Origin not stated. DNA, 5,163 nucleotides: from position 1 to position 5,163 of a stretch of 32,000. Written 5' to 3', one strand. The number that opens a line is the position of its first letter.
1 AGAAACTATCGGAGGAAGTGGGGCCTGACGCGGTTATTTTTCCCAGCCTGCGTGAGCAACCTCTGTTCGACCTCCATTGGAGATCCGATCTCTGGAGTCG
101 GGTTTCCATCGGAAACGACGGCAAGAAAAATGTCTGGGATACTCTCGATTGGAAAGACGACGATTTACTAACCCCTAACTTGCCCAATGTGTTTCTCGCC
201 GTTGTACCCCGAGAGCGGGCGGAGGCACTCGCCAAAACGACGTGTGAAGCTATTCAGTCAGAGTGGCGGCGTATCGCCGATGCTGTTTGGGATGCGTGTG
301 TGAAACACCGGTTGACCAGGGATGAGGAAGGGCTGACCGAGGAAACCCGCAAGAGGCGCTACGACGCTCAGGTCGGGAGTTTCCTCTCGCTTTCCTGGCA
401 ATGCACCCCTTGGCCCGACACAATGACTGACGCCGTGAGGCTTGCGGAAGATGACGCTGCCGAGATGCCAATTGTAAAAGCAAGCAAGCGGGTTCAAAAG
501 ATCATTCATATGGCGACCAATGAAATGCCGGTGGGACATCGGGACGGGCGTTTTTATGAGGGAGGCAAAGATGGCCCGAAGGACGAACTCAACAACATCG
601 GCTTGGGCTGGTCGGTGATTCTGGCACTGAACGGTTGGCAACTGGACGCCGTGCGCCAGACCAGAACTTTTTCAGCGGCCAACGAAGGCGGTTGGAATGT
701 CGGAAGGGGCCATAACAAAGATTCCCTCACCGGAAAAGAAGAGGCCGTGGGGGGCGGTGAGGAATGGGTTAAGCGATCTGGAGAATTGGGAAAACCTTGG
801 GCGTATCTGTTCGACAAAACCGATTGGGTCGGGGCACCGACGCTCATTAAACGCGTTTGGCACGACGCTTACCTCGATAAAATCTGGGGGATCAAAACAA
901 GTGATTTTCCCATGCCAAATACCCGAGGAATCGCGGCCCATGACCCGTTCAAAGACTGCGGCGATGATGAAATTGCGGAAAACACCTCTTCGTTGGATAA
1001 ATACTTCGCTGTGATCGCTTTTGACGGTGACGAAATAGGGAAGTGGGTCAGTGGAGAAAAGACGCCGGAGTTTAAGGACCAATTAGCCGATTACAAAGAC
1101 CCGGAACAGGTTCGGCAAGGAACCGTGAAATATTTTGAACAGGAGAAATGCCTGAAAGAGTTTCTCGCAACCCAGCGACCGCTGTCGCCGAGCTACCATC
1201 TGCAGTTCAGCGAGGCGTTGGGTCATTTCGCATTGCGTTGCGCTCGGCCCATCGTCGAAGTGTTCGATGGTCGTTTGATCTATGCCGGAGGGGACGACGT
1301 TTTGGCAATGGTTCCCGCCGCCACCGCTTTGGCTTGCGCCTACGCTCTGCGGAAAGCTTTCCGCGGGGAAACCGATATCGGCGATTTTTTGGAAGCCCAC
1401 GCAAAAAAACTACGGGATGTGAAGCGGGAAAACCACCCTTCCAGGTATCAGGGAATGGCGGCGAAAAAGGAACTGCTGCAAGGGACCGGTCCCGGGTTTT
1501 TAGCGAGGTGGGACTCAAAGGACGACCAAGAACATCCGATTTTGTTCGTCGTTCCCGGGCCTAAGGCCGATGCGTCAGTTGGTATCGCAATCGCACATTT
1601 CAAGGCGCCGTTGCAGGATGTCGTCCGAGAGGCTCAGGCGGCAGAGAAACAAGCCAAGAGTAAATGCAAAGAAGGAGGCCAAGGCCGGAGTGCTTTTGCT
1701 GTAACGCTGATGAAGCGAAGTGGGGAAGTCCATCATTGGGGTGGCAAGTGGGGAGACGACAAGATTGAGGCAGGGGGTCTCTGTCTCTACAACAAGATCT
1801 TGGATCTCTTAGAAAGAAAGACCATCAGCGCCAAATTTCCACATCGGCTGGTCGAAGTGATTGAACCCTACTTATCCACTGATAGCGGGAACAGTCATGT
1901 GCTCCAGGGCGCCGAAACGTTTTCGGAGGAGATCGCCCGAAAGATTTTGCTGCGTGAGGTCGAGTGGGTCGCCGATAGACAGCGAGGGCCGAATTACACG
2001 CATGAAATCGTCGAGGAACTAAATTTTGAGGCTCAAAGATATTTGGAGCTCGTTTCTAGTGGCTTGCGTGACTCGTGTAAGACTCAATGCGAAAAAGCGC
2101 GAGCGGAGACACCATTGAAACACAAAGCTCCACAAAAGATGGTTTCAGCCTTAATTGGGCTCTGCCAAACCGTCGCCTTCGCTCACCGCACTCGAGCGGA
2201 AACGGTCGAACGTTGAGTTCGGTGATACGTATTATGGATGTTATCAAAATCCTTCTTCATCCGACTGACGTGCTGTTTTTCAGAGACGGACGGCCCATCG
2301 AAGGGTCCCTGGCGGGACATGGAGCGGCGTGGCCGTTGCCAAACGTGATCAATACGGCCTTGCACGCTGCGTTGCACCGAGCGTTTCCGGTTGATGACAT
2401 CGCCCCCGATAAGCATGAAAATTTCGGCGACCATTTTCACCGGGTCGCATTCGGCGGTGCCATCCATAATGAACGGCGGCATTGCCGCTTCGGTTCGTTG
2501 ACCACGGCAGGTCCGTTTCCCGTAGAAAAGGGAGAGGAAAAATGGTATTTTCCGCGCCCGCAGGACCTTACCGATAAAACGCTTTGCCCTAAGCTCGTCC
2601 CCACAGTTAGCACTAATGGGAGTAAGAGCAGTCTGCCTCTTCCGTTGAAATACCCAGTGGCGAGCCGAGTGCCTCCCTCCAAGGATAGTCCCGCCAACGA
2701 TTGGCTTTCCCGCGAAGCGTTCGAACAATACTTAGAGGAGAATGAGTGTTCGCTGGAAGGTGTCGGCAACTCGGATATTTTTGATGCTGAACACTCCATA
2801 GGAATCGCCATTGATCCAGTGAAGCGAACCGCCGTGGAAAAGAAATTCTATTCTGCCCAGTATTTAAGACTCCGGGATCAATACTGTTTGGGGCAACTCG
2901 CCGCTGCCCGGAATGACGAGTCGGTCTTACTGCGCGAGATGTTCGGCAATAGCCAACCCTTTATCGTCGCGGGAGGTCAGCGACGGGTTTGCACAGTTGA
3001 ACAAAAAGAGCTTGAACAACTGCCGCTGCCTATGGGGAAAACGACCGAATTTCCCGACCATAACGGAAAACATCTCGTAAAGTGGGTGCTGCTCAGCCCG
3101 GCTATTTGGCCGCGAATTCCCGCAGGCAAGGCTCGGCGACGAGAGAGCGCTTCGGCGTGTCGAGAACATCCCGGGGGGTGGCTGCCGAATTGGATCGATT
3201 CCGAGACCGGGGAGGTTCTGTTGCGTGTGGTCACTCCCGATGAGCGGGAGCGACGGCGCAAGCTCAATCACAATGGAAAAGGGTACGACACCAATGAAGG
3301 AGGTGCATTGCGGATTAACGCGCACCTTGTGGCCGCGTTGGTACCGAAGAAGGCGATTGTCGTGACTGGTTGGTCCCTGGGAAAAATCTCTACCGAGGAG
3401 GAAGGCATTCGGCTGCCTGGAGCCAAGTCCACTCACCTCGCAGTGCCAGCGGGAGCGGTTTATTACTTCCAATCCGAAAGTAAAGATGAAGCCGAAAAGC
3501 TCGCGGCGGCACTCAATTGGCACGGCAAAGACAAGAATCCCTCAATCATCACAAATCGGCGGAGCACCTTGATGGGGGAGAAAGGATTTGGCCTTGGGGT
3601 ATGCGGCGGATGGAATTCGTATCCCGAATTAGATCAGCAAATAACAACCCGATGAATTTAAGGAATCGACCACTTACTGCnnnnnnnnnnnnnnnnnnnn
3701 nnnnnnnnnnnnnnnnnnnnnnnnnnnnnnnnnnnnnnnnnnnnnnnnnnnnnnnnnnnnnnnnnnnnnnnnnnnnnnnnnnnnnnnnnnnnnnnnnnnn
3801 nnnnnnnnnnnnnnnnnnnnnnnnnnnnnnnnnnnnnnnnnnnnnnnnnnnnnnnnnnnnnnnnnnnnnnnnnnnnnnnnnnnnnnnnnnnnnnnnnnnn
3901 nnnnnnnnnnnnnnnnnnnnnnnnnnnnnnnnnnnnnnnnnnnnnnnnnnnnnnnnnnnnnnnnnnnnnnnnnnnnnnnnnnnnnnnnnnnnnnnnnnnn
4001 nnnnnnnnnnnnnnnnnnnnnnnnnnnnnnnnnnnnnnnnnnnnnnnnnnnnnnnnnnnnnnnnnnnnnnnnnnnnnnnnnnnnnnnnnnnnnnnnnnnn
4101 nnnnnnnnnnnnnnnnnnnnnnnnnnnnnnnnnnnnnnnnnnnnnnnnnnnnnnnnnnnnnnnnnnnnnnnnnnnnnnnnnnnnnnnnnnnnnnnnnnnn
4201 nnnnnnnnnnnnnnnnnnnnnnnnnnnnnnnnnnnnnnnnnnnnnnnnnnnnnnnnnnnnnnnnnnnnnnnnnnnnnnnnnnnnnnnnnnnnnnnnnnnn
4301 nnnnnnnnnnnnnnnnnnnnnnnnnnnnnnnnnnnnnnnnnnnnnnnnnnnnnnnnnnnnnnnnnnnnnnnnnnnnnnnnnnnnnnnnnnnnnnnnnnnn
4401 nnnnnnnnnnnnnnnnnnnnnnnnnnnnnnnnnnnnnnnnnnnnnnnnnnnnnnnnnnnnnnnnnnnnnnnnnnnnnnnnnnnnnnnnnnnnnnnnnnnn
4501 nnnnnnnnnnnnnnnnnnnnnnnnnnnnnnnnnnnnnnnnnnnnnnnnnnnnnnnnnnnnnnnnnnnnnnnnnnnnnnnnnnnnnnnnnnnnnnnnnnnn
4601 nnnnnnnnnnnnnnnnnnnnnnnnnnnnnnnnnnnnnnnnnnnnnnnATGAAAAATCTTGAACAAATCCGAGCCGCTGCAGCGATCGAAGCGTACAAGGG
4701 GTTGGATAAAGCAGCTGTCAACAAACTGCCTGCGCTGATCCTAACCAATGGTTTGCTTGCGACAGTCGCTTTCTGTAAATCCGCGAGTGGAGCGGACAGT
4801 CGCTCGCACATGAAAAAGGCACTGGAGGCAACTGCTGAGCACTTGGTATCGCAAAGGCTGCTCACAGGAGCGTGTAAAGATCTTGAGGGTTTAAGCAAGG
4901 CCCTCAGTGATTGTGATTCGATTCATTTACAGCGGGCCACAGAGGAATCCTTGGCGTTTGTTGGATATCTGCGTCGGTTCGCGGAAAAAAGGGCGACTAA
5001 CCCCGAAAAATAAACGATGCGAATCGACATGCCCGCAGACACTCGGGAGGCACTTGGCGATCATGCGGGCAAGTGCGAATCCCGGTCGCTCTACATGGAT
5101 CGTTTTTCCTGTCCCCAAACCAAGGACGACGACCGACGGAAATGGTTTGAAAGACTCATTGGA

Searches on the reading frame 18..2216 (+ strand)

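Call 7: search_protein_families(library=pfam, proteins=[window:18-2216:+], max_evalue=0.01)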
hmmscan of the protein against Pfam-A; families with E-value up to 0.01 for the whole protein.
window:18-2216:+ (732 aa): 2 families
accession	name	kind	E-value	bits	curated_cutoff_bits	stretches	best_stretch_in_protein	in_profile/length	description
PF22335.1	Cas10-Cmr2_palm2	-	7.4e-24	84.8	27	2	329-451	1-85/133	Cas10/Cmr2, second palm domain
PF12469.13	Cmr2_N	-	4e-10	40.2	25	1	1-87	44-110/111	CRISPR-associated protein Cmr2, N-terminal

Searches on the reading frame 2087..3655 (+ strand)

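Call 7: search_protein_families(library=pfam, proteins=[window:2087-3655:+], max_evalue=0.01)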
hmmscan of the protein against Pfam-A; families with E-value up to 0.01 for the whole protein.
window:2087-3655:+ (522 aa): 1 family
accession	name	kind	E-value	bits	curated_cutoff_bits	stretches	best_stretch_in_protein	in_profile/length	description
PF09700.15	Cas_Cmr3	-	5.6e-36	125.2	21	1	56-486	2-349/367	CRISPR-associated protein (Cas_Cmr3)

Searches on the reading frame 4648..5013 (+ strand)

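Call 7: search_protein_families(library=pfam, proteins=[window:4648-5013:+], max_evalue=0.01)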
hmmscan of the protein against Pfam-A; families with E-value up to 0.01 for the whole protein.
window:4648-5013:+ (121 aa): 1 family
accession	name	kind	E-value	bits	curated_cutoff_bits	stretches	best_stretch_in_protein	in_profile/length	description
PF09701.15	Cas_Cmr5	-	4.8e-19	69.2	21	1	5-113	11-117/119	CRISPR-associated protein (Cas_Cmr5)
